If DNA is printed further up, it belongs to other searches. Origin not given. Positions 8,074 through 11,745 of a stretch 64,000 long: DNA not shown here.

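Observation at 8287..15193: Two-gene PLD-SNF2 helicase + MmeI-family type IIG-like methyltransferase module (minimal DISARM-like / split type ISP-like system)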

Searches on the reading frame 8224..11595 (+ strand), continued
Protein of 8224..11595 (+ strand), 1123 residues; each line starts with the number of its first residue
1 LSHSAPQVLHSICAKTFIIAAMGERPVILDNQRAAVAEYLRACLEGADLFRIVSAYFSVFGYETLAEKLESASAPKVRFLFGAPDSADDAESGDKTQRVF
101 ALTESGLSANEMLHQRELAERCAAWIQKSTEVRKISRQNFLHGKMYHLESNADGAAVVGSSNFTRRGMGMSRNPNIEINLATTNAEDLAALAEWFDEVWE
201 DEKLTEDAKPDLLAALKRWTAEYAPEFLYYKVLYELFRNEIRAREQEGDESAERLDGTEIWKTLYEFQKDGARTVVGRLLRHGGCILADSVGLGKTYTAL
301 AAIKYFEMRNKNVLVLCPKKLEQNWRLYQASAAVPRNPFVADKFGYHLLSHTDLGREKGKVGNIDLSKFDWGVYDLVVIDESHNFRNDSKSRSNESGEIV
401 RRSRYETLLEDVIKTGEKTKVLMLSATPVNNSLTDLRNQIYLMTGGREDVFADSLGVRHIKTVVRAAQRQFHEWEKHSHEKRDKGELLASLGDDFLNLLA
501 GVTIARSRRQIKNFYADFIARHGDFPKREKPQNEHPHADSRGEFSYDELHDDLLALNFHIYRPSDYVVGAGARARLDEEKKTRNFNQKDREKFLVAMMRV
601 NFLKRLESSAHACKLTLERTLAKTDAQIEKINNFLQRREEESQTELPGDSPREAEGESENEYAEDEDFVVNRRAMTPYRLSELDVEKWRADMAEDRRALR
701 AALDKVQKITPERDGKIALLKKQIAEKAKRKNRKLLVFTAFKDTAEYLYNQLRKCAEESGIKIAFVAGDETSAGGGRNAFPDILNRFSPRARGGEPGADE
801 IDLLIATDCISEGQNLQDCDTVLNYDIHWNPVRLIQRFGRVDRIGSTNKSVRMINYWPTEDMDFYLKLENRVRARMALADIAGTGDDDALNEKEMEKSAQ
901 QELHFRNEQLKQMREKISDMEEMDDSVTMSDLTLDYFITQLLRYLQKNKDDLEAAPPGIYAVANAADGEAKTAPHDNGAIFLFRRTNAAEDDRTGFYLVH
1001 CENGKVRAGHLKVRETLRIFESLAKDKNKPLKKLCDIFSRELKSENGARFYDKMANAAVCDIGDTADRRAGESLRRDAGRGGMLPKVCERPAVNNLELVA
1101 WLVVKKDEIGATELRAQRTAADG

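Call 80: get_annotated_region(hit=H4, flank=9000)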
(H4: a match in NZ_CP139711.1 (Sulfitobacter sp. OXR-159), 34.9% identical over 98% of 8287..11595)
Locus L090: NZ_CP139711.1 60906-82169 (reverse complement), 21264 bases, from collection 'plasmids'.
description: Sulfitobacter sp. OXR-159 plasmid unnamed04, complete sequence
organism: Sulfitobacter sp. OXR-159 (NCBI taxid 3100174)
taxonomy: Bacteria; Pseudomonadota; Alphaproteobacteria; Rhodobacterales; Roseobacteraceae; Sulfitobacter; Sulfitobacter sp. OXR-159
host: -; source: Bacterial Culture,hydrothermal vent plume; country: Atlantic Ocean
typing (MOB-suite, as given by PLSDB): conjugative; relaxase MOBP,MOBP; mating-pair formation MPF_T
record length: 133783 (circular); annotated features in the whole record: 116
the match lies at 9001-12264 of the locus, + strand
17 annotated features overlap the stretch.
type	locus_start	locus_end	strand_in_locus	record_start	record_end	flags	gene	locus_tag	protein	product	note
CDS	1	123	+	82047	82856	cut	-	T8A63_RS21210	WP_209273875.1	pyrroline-5-carboxylate reductase dimerization domain-containing protein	-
CDS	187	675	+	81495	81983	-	-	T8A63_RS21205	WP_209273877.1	GFA family protein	-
CDS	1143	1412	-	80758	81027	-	-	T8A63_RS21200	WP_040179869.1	hypothetical protein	-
CDS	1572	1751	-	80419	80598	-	-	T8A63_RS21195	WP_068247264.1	hypothetical protein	-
CDS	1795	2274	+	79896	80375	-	-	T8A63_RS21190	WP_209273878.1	hypothetical protein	-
CDS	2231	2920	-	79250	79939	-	-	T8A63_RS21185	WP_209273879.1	hypothetical protein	-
CDS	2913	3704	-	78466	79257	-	-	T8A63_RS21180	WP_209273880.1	AAA family ATPase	-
CDS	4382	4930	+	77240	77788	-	-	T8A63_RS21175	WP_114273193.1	helix-turn-helix domain-containing protein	-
CDS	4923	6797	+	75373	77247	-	-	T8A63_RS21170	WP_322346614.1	relaxase/mobilization nuclease domain-containing protein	-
CDS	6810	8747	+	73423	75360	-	-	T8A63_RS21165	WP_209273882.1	type IV secretory system conjugative DNA transfer family protein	-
CDS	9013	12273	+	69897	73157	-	-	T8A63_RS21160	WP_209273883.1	helicase-related protein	-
CDS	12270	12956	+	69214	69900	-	-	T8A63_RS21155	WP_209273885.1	DUF4391 domain-containing protein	-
CDS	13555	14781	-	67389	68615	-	-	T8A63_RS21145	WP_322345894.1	IS256 family transposase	-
CDS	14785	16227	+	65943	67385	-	-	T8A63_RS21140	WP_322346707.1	site-specific DNA-methyltransferase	GO:0006306 - DNA methylation [Evidence IEA]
CDS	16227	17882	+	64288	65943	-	-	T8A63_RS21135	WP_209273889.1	RNA-binding domain-containing protein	-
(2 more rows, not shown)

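Call 94: predict_structure(alignment_id=A4)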
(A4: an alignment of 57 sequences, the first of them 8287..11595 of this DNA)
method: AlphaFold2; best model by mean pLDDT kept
length: 1102 residues; sequences in the alignment: 57
mean_pLDDT: 76.4   pTM: 0.69
mean pLDDT of the five models: 76.4, 73.7, 73.3, 70.9, 70.4
residues with pLDDT >= 90: 196; 70-90: 601; 50-70: 213; < 50: 92
segments of 3 or more residues with pLDDT < 50: 63-86, 228-231, 407-410, 623-644, 859-868, 969-971, 1055-1061, 1089-1094
pLDDT, mean of each block of 10 residues (from residue 1): 67 86 87 81 87 84 42 27 46 73 87 70 84 86 81 78 90 92 86 82 89 78 57 78 82 85 75 79 92 86 83 76 90 80 81 88 63 72 80 79 64 76 82 77 81 70 76 79 76 75 79 89 87 88 87 80 74 79 86 94 92 81 44 40 55 69 92 95 94 93 92 88 93 94 87 83 83 78 77 70 73 63 73 83 54 54 43 63 63 65 64 63 72 82 74 76 67 76 81 81 87 86 82 85 75 51 59 77 75 54 51
secondary structure, 60 per line:
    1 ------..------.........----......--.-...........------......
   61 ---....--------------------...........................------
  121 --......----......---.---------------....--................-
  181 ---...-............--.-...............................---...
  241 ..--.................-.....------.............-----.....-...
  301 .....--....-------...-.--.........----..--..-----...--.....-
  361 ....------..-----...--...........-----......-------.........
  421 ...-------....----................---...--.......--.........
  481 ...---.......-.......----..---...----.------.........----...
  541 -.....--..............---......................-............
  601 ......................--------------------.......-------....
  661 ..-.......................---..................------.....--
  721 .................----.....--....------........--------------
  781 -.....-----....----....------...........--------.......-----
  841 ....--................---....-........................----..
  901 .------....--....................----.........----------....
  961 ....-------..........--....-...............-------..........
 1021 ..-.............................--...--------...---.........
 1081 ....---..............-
elements in order (helices of 4 or more, strands of 3 or more residues): H15-23 E28-33 H38-48 E55-60 H64-67 H88-108 E109-114 E123-128 E133-138 E158-161 H164-179 E184-186 H188-199 H204-234 H238-242 H245-261 E263-267 H274-286 E292-296 H298-305 E326-329 H330-334 E355-359 H361-364 E378-380 H383-393 E399-404 H412-423 H431-434 H439-454 H463-469 H472-481 H487-493 H495-501 E511-513 H525-533 H542-545 H549-562 H566-587 H589-622 H643-647 H664-686 H694-707 E714-718 H721-737 E742-746 E749-752 H759-766 E782-786 H792-795 E800-803 H810-820 E829-835 H841-844 H847-862 H866-869 H871-894 H908-911 H914-933 E938-943 E957-964 E975-981 E984-987 H989-1003 H1011-1022 H1024-1052 E1075-1084 H1088-1101

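Call 96: fold_search(model_id=the predicted structure, library=pdb)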
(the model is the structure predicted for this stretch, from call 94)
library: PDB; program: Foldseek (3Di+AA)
matches with E <= 10: 1373; with E <= 0.001: 355
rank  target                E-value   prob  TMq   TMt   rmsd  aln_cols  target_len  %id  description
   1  6bog_A                1.9e-15  1.00  0.24  0.27  21.8      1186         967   12  Crystal structure of RapA, a Swi2/Snf2 protein that recycles RNA polymerase during transcription (released 2017-12-13)
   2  8so8                  4.3e-15  1.00  0.25  0.31  20.6      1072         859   14  Crystal structure of an N-terminally truncated variant of Escherichia coli RapA (released 2024-07-03)
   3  8spg                  7.8e-15  1.00  0.26  0.32  21.2      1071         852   14  Crystal structure of N-terminally truncated Escherichia coli RapA in complex with MgADP (released 2024-07-03)
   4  9b1d_A                1.4e-13  1.00  0.27  0.40  30.4       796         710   14  Cryo-EM structure of native SWR1 bound to DNA (composite structure) (released 2024-10-09)
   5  5jch_A                1.7e-13  1.00  0.25  0.37  23.4       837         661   13  Crystal structure of chicken MDA5 with 5'p 10-mer dsRNA and ADP-Mg2+ at 2.95 A resolution (untwinned). (released 2016-06-01)
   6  5jcf_B                2.9e-13  1.00  0.25  0.37  25.0       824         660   13  Crystal structure of chicken MDA5 with 5'p 10-mer dsRNA and ADP-Mg2+ at 2.6 A resolution (orthorhombic form). (released 2016-06-01)
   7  8qyv_M                3.5e-13  1.00  0.28  0.41  32.9       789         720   16  SWR1-hexasome complex (released 2024-10-02)
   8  5jcf_A                4.3e-13  1.00  0.25  0.38  25.0       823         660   13  Crystal structure of chicken MDA5 with 5'p 10-mer dsRNA and ADP-Mg2+ at 2.6 A resolution (orthorhombic form). (released 2016-06-01)
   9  5jch_B                5.3e-13  1.00  0.25  0.37  25.4       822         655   13  Crystal structure of chicken MDA5 with 5'p 10-mer dsRNA and ADP-Mg2+ at 2.95 A resolution (untwinned). (released 2016-06-01)
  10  5jc3_A                6.4e-13  1.00  0.24  0.37  23.2       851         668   14  Crystal structure of chicken MDA5 with 5'p 10-mer dsRNA and ADP-Mg2+ at 2.6 A resolution (monoclinic form, twinned). (released 2016-06-01)
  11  7zke_E                7.4e-13  1.00  0.30  0.21   9.1       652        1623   15  Mot1:TBP:DNA - pre-hydrolysis state (released 2023-04-26)
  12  5jc3_B                1.1e-12  1.00  0.24  0.37  22.2       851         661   14  Crystal structure of chicken MDA5 with 5'p 10-mer dsRNA and ADP-Mg2+ at 2.6 A resolution (monoclinic form, twinned). (released 2016-06-01)
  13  7bkp_A                1.1e-12  1.00  0.23  0.33  21.2       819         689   13  CryoEM structure of disease related M854K MDA5-dsRNA filament in complex with ATP (released 2021-11-17)
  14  9rn1_I                1.1e-12  1.00  0.28  0.39  26.4       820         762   16  Structure of BAF-nucleosome complex with OCT4-SOX2 at SHL+6 in ADP-bound state, BAF47 bound to ATPase lobe 2 (released 2026-02-11)
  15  9bz0_b                1.3e-12  1.00  0.27  0.43  18.2       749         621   13  Structure of an STK19-containing TC-NER complex (released 2024-12-25)
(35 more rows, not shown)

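Call 98: search_protein_families(library=pfam, proteins=[L026:4340-5551:+, L026:5916-6542:+, L026:6602-7444:+, L026:7665-8366:+, L026:8305-9138:+, L026:13812-15485:+, L026:15510-16598:+, L022:15290-17308:+, L022:4581-6902:+, L057:13571-14692:+], max_evalue=0.001)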
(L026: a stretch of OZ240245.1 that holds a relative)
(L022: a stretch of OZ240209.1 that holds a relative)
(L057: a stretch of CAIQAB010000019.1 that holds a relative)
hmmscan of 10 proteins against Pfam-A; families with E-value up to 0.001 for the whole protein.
L026:4340-5551:+ (403 aa): 0 families

L026:5916-6542:+ (208 aa): 1 family
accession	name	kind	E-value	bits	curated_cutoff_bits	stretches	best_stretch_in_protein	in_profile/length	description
PF08867.16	FRG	-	5.9e-14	53.2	25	1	25-118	2-90/94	FRG domain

L026:6602-7444:+ (280 aa): 24 families
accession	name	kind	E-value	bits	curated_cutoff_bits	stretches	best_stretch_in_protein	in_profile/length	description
PF00515.34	TPR_1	-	3.6e-52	172.6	27.8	5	42-75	1-34/34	Tetratricopeptide repeat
PF13414.12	TPR_11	-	1.6e-45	152.9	26.8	4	50-90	2-42/42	TPR repeat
PF07719.23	TPR_2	-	6.5e-40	132.4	27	3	145-177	2-34/34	Tetratricopeptide repeat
PF13181.12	TPR_8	-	6.5e-34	113.6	25.7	2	144-177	1-34/34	Tetratricopeptide repeat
PF13431.12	TPR_17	-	1.6e-26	90.8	24.4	3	133-164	2-33/34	Tetratricopeptide repeat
PF13371.12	TPR_9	-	1.1e-23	83.4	35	3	52-107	5-60/73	Tetratricopeptide repeat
PF13432.12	TPR_16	-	1e-22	80.7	32.7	2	116-178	3-65/65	Tetratricopeptide repeat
PF13424.12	TPR_12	-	1.7e-21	76.6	30.1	3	144-206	3-73/77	Tetratricopeptide repeat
PF13428.12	TPR_14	-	1e-15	57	23.5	0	43-82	2-41/44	Tetratricopeptide repeat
PF13174.12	TPR_6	-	3e-12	46.8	26.3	0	147-176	3-32/33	Tetratricopeptide repeat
PF14559.12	TPR_19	-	8.2e-12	45.7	25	0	55-101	4-50/68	Tetratricopeptide repeat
PF13176.12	TPR_7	-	2e-11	43.4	27.9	0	151-177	6-34/36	Tetratricopeptide repeat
PF25575.1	TPR_BSK1_C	-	5.2e-11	42.9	42.2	1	110-176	42-109/118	Serine/threonine-protein kinase BSK1-like, TPR repeats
PF13374.12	TPR_10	-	3.4e-09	36.9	27.5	0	144-174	2-32/42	Tetratricopeptide repeat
PF24575.1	TPR_Slam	-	2.9e-07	31.3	35.2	0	10-42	51-81/104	Surface lipoprotein assembly modifier, N-terminal TPR repeats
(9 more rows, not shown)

L026:7665-8366:+ (233 aa): 1 family
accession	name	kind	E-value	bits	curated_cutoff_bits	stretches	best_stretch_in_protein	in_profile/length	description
PF08867.16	FRG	-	5.7e-14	53.2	25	1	29-114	2-88/94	FRG domain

L026:8305-9138:+ (277 aa): 23 families
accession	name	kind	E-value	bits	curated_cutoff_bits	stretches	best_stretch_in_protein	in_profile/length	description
PF00515.34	TPR_1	-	8.4e-63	206.2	27.8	6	177-209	1-33/34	Tetratricopeptide repeat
PF13414.12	TPR_11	-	1.6e-53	178.6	26.8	6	116-157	1-42/42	TPR repeat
PF07719.23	TPR_2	-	5.2e-46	151.4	27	5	177-209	1-33/34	Tetratricopeptide repeat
PF13431.12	TPR_17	-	4e-36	120.7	24.4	4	98-130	2-34/34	Tetratricopeptide repeat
PF13181.12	TPR_8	-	5.9e-35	116.9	25.7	3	177-209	1-33/34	Tetratricopeptide repeat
PF13432.12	TPR_16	-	4.1e-24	85.1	32.7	3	18-74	8-64/65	Tetratricopeptide repeat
PF13424.12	TPR_12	-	2.2e-22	79.5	30.1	3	74-139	2-75/77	Tetratricopeptide repeat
PF13371.12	TPR_9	-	5.8e-18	65.1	35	3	50-107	4-61/73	Tetratricopeptide repeat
PF13428.12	TPR_14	-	1.8e-15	56.3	23.5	0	115-150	7-42/44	Tetratricopeptide repeat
PF14559.12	TPR_19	-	3.4e-14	53.4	25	1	121-163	3-45/68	Tetratricopeptide repeat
PF13374.12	TPR_10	-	4.2e-13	49.3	27.5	0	176-206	1-31/42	Tetratricopeptide repeat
PF13174.12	TPR_6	-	4.7e-10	39.9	26.3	0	144-171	1-28/33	Tetratricopeptide repeat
PF13176.12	TPR_7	-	5.3e-09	35.9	27.9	0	147-163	3-19/36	Tetratricopeptide repeat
PF25575.1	TPR_BSK1_C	-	2.7e-08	34.2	42.2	0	21-78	56-114/118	Serine/threonine-protein kinase BSK1-like, TPR repeats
PF24575.1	TPR_Slam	-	4.2e-08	34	35.2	0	116-155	54-93/104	Surface lipoprotein assembly modifier, N-terminal TPR repeats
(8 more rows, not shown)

L026:13812-15485:+ (557 aa): 7 families
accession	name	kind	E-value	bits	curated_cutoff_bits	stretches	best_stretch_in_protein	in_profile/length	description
PF01757.29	Acyl_transf_3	-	2.9e-35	122.3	31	2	11-125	2-112/326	Acyltransferase domain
PF13637.12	Ank_4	-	8.2e-23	80.4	22.7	3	174-223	1-50/50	Ankyrin repeats (many copies)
PF00023.36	Ank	-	1.9e-21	75.4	21.1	2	202-233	1-32/33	Ankyrin repeat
PF12796.13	Ank_2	-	1.7e-20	73.8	27.3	1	142-232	3-89/90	Ankyrin repeats (3 copies)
PF13857.12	Ank_5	-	1.7e-15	57.4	27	2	189-241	1-54/56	Ankyrin repeats (many copies)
PF13606.12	Ank_3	-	1.2e-13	50.1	22.3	1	202-230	1-29/30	Ankyrin repeat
PF24521.3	Ank_KRIT1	-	9.7e-06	25.8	80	1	139-244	21-126/149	KRIT1 ankyrin-repeats domain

L026:15510-16598:+ (362 aa): 1 family
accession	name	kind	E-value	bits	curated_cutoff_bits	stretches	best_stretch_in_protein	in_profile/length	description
PF03781.23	FGE-sulfatase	-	3.5e-44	151.8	23.3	1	166-362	5-255/255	Sulfatase-modifying factor enzyme 1-like domain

L022:15290-17308:+ (672 aa): 9 families
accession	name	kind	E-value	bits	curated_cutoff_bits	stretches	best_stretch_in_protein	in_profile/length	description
PF01653.23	DNA_ligase_aden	-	3.6e-90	302.3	27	1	73-318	6-253/253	NAD-dependent DNA ligase adenylation domain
PF03120.22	DNA_ligase_OB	-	6.7e-32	109.6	32.9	1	321-398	1-78/79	NAD-dependent DNA ligase OB-fold domain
PF12826.13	HHH_2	-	2.8e-19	69.5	27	1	510-571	2-63/64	Helix-hairpin-helix motif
PF00533.33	BRCT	-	2.2e-18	66.7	21.3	1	594-666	2-75/78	BRCA1 C Terminus (BRCT) domain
PF14520.12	HHH_5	-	5.8e-18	65.6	27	2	517-560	8-52/57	Helix-hairpin-helix domain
PF03119.21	DNA_ligase_ZBD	-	1.6e-07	31.5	25.8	1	407-432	1-26/27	NAD-dependent DNA ligase C4 zinc finger domain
PF22745.1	Nlig-Ia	-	2.6e-07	31.7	27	1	6-56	2-52/92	DNA ligase-like, N-terminal NAD+-binding domain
PF12738.14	PTCB-BRCT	-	5.1e-07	30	22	1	609-661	8-60/63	twin BRCT domain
PF00633.29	HHH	-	2.8e-05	24.2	24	1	533-561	1-29/30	Helix-hairpin-helix motif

L022:4581-6902:+ (773 aa): 27 families (the best 25 are shown)
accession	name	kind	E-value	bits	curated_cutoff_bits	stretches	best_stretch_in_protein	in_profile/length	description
PF00515.34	TPR_1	-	2.6e-131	423.1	27.8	14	569-602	1-34/34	Tetratricopeptide repeat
PF13414.12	TPR_11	-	7.5e-124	403.7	26.8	15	272-311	3-42/42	TPR repeat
PF07719.23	TPR_2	-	1.8e-97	312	27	8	569-602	1-34/34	Tetratricopeptide repeat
PF13181.12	TPR_8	-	1.1e-82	265.6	25.7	5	569-602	1-34/34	Tetratricopeptide repeat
PF13431.12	TPR_17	-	4.9e-74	239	24.4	5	558-590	2-34/34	Tetratricopeptide repeat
PF13432.12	TPR_16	-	8.9e-59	195.9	32.7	7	539-601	1-63/65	Tetratricopeptide repeat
PF13371.12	TPR_9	-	1.6e-50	169.4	35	3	577-638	3-64/73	Tetratricopeptide repeat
PF13424.12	TPR_12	-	1.2e-39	134.8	30.1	3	569-633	3-75/77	Tetratricopeptide repeat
PF14559.12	TPR_19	-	9.6e-30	103.2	25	1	548-602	4-58/68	Tetratricopeptide repeat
PF13428.12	TPR_14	-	5.1e-28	95.1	23.5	0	570-608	2-40/44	Tetratricopeptide repeat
PF13174.12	TPR_6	-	1.6e-23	82.1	26.3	1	570-601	1-32/33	Tetratricopeptide repeat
PF23914.1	TPR_CcmH_CycH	-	3.3e-17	63.2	42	0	168-258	57-150/158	Cytochrome c-type biogenesis protein H TPR domain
PF25575.1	TPR_BSK1_C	-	5e-13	49.4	42.2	0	448-503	57-113/118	Serine/threonine-protein kinase BSK1-like, TPR repeats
PF13676.11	TIR_2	-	3.5e-12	47.3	28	1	7-111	1-104/122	TIR domain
PF24575.1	TPR_Slam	-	3.3e-11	44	35.2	0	634-690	44-100/104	Surface lipoprotein assembly modifier, N-terminal TPR repeats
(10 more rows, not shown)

L057:13571-14692:+ (373 aa): 2 families
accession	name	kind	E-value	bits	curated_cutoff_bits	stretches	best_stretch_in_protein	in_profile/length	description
PF06250.17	YhcG_C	-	6.7e-59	198.7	32.5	1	205-358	2-157/157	YhcG PDDEXK nuclease domain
PF17761.7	DUF1016_N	-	1.5e-40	138.9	32.8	1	26-181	1-137/137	DUF1016 N-terminal domain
